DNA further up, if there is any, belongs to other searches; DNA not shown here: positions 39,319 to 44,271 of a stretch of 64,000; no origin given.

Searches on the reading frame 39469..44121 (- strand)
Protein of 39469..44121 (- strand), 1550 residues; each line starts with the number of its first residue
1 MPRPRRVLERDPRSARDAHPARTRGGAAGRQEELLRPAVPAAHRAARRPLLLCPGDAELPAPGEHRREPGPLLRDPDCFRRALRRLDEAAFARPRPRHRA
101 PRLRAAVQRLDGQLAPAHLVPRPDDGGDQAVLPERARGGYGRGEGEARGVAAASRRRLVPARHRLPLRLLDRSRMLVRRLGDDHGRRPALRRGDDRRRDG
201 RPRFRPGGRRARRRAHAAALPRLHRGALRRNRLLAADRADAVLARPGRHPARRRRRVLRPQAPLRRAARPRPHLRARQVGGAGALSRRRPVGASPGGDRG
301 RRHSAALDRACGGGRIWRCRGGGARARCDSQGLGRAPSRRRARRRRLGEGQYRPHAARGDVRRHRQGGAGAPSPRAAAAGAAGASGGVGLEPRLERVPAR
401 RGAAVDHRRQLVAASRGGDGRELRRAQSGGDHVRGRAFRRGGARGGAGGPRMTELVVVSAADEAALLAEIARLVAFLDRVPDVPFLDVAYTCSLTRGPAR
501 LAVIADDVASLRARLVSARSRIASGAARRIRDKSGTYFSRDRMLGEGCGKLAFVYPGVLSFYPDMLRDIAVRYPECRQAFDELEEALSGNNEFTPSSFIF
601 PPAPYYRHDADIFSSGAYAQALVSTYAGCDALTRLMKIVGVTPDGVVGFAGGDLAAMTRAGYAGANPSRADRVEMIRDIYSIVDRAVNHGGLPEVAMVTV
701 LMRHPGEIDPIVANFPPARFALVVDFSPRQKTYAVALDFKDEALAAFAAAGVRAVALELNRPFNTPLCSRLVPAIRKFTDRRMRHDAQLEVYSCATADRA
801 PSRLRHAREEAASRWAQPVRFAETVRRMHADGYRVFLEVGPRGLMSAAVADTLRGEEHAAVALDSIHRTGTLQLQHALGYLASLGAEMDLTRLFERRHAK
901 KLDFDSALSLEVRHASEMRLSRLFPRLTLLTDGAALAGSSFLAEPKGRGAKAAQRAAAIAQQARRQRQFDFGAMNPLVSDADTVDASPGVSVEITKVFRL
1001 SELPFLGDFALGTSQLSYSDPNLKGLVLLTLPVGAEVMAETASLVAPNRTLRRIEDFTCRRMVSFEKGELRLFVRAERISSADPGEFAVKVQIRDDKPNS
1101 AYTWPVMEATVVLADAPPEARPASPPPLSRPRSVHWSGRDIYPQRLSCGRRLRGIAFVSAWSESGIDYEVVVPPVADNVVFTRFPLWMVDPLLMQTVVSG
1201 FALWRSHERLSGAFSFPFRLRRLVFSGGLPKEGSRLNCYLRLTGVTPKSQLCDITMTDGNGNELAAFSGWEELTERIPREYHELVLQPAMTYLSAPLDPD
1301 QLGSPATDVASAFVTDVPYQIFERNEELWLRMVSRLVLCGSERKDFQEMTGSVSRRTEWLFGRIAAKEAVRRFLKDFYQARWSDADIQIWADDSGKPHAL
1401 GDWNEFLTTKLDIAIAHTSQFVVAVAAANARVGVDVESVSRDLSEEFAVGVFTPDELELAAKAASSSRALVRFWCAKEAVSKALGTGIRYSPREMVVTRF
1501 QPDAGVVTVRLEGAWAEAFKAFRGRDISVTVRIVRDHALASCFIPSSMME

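Call 58: search_protein_families(library=pfam, proteins=[window:39469-44121:-], max_evalue=0.001)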
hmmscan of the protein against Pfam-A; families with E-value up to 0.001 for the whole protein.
window:39469-44121:- (1550 aa): 4 families
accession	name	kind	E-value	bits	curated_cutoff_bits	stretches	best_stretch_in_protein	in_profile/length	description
PF01648.25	ACPS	-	1e-16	61.4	25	1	1431-1516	1-93/111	4'-phosphopantetheinyl transferase superfamily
PF00698.26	Acyl_transf_1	-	3.4e-09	37.1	32.7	1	631-871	72-299/319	Acyl transferase domain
PF22621.2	CurL-like_PKS_C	-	2.5e-07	31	27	1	455-515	2-64/64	CurL-like, PKS C-terminal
PF22336.2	RhiE-like_linker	-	1.7e-05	25.1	27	1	457-517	1-62/67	RhiE-like, KS-MAT linker domain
